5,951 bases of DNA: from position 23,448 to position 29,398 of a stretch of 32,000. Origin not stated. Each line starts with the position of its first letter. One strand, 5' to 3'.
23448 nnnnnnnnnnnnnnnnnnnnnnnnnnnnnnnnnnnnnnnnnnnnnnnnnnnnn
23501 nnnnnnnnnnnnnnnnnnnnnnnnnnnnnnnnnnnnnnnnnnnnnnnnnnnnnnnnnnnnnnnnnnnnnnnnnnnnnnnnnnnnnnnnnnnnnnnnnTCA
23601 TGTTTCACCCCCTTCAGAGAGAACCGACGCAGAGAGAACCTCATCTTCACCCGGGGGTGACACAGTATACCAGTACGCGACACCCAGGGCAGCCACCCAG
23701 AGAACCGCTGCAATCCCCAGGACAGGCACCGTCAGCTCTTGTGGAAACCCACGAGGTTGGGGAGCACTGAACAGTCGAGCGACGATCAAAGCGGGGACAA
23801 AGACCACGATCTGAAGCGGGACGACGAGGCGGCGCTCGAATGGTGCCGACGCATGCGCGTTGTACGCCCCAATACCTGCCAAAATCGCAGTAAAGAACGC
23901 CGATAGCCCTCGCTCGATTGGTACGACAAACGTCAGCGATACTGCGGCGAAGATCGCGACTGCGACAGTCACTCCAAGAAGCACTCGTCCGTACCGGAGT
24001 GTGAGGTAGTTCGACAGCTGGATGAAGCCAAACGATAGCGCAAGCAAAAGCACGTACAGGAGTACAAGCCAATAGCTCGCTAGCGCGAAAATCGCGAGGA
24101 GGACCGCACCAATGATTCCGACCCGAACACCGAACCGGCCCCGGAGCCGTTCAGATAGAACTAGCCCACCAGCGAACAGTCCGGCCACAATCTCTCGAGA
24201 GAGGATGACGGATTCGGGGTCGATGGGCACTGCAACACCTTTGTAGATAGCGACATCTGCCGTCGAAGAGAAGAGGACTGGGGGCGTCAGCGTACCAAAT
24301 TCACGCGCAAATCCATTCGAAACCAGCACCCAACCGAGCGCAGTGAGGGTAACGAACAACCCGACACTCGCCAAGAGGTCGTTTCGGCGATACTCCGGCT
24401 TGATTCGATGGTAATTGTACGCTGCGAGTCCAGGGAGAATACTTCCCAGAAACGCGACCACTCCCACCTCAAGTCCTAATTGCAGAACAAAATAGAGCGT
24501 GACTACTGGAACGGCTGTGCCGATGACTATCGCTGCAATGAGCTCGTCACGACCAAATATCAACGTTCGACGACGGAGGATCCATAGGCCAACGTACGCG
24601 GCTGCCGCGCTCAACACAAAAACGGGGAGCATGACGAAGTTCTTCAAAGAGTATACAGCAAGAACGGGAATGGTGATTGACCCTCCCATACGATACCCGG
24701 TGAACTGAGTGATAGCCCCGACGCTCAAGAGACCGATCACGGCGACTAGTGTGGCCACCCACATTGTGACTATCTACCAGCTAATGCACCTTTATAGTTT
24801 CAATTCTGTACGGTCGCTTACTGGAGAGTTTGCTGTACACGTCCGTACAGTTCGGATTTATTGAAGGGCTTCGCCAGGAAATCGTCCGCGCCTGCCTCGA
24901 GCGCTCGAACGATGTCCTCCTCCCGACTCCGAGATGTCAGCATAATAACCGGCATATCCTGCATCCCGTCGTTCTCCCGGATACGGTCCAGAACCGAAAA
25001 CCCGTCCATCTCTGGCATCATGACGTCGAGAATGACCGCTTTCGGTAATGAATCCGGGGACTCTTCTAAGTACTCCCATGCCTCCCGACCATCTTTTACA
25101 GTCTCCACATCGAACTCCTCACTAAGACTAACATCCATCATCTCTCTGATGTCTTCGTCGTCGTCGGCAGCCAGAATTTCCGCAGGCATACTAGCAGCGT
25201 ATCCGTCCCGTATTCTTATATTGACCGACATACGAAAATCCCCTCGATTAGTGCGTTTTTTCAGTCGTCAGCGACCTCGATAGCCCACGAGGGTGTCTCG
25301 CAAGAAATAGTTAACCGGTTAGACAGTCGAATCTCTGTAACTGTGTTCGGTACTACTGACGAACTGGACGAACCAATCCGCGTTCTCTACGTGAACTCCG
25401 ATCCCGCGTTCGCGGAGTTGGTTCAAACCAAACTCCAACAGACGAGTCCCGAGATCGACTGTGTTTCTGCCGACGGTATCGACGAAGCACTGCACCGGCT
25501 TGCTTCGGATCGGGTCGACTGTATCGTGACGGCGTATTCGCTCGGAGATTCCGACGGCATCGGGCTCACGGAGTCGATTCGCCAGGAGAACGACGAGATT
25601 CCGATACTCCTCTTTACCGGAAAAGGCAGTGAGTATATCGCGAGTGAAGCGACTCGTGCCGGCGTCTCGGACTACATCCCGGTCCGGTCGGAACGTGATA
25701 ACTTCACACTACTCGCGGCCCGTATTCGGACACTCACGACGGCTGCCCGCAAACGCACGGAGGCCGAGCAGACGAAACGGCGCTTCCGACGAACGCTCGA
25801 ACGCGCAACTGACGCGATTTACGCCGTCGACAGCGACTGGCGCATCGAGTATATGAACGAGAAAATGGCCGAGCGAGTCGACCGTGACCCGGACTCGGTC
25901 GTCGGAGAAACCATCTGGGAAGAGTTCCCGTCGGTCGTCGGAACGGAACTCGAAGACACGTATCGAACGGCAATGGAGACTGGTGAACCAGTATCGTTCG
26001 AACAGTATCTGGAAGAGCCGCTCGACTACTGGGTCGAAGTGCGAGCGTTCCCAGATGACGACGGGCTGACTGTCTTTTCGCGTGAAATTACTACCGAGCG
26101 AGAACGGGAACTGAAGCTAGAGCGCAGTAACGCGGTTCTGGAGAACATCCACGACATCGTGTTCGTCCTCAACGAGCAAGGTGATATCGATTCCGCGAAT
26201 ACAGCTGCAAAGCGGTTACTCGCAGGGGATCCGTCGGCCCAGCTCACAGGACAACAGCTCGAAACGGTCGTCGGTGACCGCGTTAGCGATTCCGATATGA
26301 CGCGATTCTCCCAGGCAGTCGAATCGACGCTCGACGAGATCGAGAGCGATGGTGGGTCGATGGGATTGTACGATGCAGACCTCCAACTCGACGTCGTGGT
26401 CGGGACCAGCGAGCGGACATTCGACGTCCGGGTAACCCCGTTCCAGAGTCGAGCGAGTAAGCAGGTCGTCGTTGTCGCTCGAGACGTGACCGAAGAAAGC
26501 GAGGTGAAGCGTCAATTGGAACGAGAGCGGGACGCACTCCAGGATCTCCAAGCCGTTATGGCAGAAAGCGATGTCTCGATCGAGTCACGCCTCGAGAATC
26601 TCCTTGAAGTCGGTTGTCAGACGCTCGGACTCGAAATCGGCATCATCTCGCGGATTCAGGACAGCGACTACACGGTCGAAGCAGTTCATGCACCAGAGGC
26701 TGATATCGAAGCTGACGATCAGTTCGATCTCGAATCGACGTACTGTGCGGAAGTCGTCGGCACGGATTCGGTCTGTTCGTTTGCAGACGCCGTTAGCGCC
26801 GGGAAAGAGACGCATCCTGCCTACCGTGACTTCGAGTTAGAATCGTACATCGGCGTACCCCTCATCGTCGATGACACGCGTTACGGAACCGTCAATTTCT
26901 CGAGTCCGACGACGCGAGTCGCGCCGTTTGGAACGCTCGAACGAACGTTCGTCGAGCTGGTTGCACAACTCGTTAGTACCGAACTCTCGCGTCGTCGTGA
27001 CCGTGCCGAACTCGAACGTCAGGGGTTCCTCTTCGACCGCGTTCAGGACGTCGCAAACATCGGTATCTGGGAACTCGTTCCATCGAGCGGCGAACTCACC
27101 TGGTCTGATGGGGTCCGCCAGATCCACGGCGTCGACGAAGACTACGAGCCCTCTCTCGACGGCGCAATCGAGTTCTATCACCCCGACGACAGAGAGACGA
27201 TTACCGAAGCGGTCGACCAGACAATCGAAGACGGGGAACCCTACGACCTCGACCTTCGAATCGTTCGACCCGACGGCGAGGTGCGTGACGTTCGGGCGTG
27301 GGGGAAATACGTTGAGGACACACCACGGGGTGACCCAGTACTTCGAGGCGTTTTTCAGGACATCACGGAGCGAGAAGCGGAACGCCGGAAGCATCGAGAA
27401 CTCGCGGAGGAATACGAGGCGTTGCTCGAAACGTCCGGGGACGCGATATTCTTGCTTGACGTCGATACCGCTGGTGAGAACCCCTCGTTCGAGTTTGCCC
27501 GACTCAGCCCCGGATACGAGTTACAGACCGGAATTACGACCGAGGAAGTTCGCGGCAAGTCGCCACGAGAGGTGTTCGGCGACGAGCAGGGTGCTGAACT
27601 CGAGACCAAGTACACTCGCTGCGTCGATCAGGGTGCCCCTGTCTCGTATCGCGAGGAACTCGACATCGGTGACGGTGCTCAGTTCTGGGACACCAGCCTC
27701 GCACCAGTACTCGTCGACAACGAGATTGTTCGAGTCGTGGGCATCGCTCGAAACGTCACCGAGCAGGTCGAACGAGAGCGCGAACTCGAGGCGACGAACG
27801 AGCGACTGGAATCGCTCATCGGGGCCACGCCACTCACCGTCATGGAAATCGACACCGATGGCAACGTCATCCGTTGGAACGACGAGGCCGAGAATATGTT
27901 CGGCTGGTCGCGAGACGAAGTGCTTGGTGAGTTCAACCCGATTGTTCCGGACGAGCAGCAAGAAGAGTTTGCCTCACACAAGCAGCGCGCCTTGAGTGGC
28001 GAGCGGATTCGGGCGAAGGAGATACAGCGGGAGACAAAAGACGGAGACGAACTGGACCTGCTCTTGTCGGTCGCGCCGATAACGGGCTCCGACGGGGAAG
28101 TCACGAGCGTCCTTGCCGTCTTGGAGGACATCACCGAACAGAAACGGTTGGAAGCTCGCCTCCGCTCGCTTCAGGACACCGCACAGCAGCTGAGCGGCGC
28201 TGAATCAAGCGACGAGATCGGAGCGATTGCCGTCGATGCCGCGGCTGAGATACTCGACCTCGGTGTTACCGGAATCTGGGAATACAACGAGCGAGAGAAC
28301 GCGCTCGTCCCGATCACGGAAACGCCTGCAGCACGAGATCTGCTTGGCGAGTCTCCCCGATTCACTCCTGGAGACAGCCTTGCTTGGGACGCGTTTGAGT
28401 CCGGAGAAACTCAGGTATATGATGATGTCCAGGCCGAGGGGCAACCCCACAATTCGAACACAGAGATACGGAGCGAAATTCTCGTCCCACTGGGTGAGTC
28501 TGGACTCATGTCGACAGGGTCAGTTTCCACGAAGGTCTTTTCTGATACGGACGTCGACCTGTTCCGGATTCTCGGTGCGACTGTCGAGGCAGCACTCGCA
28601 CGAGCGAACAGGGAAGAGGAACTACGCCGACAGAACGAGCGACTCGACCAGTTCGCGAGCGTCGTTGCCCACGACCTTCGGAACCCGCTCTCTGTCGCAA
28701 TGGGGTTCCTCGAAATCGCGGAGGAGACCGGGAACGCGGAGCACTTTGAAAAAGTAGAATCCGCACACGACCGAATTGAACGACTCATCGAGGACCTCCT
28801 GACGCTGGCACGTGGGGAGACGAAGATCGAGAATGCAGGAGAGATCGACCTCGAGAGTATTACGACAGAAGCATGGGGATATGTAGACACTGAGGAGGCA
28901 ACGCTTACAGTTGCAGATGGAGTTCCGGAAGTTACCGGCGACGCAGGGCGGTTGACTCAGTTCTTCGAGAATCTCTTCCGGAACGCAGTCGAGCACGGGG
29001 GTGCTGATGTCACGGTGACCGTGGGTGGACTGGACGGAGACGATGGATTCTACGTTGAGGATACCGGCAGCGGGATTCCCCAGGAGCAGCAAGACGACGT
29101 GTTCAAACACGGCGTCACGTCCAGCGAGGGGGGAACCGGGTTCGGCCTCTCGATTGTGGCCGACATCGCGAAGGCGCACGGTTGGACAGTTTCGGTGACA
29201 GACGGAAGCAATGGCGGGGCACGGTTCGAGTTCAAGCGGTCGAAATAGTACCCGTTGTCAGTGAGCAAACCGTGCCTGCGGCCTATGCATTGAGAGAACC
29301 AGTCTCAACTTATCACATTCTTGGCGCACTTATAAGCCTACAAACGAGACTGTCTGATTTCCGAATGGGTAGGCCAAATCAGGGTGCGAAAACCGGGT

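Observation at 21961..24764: CapC-like / CapB-like gene pair: candidate archaeal poly-gamma-glutamate-type polymer synthase with a minimal, rearranged architecture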

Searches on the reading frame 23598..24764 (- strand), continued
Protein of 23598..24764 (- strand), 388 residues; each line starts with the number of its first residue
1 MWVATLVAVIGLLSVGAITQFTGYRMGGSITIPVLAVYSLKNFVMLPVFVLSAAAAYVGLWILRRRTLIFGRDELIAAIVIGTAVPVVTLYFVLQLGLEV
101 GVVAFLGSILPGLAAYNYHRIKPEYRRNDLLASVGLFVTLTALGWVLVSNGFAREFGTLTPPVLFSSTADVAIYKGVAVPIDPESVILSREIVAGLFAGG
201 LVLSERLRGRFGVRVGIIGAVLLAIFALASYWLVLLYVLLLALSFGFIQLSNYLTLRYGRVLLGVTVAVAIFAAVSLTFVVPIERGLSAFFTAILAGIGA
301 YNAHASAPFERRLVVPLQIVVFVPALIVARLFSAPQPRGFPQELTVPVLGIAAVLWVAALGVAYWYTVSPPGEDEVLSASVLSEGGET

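Call 62: fold_search(model_id=the predicted structure, library=pdb)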
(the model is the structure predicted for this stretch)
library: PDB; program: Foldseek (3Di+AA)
matches with E <= 10: 204; with E <= 0.001: 0
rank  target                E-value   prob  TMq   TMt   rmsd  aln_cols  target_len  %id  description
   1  8t6a                  2.1e-01  0.20  0.17  0.17  22.8       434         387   12  Human VMAT2 in complex with reserpine (released 2023-11-01)
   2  7xq2                  2.4e-01  0.21  0.19  0.18  23.3       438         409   15  Structure of hSLC19A1+2'3'-cGAMP (released 2022-10-05)
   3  7bp3_A                2.4e-01  0.15  0.16  0.16  22.9       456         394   14  Cryo-EM structure of the human MCT2 (released 2020-06-03)
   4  7lo8_Z                2.9e-01  0.16  0.16  0.17  19.5       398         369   15  NorA in complex with Fab36 (released 2022-04-20)
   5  9f6p                  3.4e-01  0.12  0.15  0.13  25.6       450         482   12  Human NRAMP1 (SLC11A1) in complex with manganese, towards the inward-open state (released 2024-12-04)
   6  8tte_A                3.5e-01  0.10  0.14  0.14  22.6       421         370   13  Protonated state of NorA at pH 5.0 (released 2024-05-29)
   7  7tx6                  3.7e-01  0.13  0.15  0.15  23.1       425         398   15  Cryo-EM structure of the human reduced folate carrier in complex with methotrexate (released 2022-09-21)
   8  8hii_A                3.8e-01  0.13  0.16  0.14  22.4       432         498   16  The BRIL-SLC19A1/Fab/Nb ternary complex (released 2022-12-21)
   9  6zgs_A                4.2e-01  0.07  0.12  0.12  22.2       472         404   15  Crystal structure of a MFS transporter with bound 3-phenylpropanoic acid at 2.39 Angstroem resolution (released 2021-10-20)
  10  8jhr                  4.4e-01  0.10  0.16  0.15  21.0       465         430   14  Cryo-EM structure of human S1P transporter SPNS2 bound with an inhibitor 16d (released 2024-01-10)
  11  8tgg_A                4.7e-01  0.12  0.15  0.16  22.7       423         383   12  VMAT1 dimer with MPP+ and reserpine (released 2024-03-20)
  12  9kvv                  4.7e-01  0.11  0.15  0.15  23.5       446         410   14  Cryo-EM structure of human G6PT in complex with G6P (released 2025-11-12)
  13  8qv5_A                5.1e-01  0.10  0.16  0.15  21.2       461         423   14  Structure of human SPNS2 in LMNG (released 2025-02-19)
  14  6g9x_A                5.4e-01  0.08  0.14  0.14  21.3       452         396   13  Crystal structure of a MFS transporter at 2.54 Angstroem resolution (released 2019-07-03)
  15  7yub_R                5.6e-01  0.08  0.14  0.13  23.3       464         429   11  S1P-bound human SPNS2 (released 2023-09-06)
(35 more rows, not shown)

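Call 79: search_protein_representatives(protein=window:23598-24764:-)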
Query: 388 residues. Proteins with E-value up to 0.001 (for the whole library): 122; up to 1e-10: 85; up to 1e-30: 53. The best 122 are listed.
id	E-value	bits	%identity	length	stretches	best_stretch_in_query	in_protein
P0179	1.4e-128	446.0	86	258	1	131-388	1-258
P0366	1.7e-102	360.1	52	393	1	2-381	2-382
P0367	4.6e-96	339.0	47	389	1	1-385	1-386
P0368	4.1e-86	306.2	46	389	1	1-387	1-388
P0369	7.9e-83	295.4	44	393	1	1-385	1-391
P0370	1.4e-72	261.7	43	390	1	3-330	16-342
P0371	2.1e-70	254.5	41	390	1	4-386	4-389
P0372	3.5e-69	250.5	43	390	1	1-387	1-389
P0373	3.2e-68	247.3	40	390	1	2-385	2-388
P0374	1.2e-65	238.8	39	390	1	1-384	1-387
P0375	1.6e-60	222.0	54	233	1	1-230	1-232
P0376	4.5e-59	217.2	40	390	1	4-380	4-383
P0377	1.1e-56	209.4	39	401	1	1-365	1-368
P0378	2.1e-54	201.9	40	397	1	6-362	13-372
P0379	2.2e-53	198.5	40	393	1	2-360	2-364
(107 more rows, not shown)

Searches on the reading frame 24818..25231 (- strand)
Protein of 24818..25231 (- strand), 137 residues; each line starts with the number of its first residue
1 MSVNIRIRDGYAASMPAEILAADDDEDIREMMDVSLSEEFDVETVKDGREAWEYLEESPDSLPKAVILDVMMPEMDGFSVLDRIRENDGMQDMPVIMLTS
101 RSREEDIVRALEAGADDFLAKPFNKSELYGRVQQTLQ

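Call 27: search_protein_families(library=pfam, proteins=[window:24818-25231:-], max_evalue=0.001)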
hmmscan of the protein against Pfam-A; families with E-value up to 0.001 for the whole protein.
window:24818-25231:- (137 aa): 1 family
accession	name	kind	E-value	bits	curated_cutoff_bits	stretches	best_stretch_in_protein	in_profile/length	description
PF00072.30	Response_reg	-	1.9e-29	102.5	30.2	1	19-132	1-110/111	Response regulator receiver domain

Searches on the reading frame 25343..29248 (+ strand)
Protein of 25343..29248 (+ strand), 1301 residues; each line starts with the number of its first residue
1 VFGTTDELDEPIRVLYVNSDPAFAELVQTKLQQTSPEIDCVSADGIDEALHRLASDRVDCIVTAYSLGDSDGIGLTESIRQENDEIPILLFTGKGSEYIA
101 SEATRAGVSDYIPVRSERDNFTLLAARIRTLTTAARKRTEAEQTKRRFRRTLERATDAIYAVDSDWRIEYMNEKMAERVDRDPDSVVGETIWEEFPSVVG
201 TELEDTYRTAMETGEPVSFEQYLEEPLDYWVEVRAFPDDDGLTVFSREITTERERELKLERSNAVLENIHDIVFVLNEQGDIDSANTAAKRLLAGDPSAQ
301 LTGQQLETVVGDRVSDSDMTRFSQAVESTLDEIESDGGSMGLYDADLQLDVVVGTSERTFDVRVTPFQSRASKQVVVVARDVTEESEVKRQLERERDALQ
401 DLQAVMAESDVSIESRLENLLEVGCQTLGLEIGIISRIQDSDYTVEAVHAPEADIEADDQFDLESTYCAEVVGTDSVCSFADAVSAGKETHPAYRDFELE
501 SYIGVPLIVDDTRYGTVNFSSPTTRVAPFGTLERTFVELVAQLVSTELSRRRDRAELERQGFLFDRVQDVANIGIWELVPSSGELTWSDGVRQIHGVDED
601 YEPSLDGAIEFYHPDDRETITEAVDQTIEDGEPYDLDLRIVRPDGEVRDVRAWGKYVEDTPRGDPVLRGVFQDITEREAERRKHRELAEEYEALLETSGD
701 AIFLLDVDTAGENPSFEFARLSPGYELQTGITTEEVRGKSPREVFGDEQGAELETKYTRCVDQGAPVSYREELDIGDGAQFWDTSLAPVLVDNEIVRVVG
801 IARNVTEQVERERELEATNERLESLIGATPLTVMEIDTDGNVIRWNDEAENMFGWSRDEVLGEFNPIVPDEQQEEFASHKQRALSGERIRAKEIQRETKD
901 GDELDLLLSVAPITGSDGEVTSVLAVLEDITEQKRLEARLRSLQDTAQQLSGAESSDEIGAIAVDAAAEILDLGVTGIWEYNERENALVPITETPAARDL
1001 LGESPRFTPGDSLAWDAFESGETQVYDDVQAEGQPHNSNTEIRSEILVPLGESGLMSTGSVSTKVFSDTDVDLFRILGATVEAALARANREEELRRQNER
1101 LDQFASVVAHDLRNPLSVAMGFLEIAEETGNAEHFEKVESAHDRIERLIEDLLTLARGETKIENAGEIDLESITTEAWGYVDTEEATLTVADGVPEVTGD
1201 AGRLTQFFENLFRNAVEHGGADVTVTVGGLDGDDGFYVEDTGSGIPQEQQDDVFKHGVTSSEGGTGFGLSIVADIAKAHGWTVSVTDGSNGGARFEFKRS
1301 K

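Call 27: search_protein_families(library=pfam, proteins=[window:25343-29248:+], max_evalue=0.001)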
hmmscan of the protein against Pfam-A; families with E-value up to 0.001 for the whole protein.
window:25343-29248:+ (1301 aa): 12 families
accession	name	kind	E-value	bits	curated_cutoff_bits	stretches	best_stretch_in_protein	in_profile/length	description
PF08448.16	PAS_4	-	2.6e-53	179.3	23.1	4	152-253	1-109/110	PAS fold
PF00989.32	PAS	-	7.1e-37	126.3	22.6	3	820-930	1-113/113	PAS fold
PF13426.13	PAS_9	-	6.6e-35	119.9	27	1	833-932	4-103/103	PAS domain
PF13185.12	GAF_2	-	7.6e-23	81.7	28.6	2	954-1085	2-135/136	GAF domain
PF08447.18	PAS_3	-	8.2e-23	80.9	25.6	2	585-664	2-81/89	PAS fold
PF13188.13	PAS_8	-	2.5e-19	68.9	21.8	1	820-871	1-53/65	PAS domain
PF02518.31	HATPase_c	-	9.9e-19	68.3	26.4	1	1199-1298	1-106/111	Histidine kinase-, DNA gyrase B-, and HSP90-like ATPase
PF00512.31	HisKA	-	5.8e-16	58.7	26.9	1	1101-1160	2-65/66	His Kinase A (phospho-acceptor) domain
PF01590.32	GAF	-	5.9e-16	59.6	22.4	1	413-548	2-133/133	GAF domain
PF13492.12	GAF_3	-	5.8e-14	53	27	1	412-550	1-129/129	GAF domain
PF00072.30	Response_reg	-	6.3e-14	52.5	30.2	1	14-113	1-98/111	Response regulator receiver domain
PF24820.1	Diguanyl_cycl_sensor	-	5e-07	30.1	28.1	0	266-316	2-51/109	Diguanylate cyclase-like sensor domain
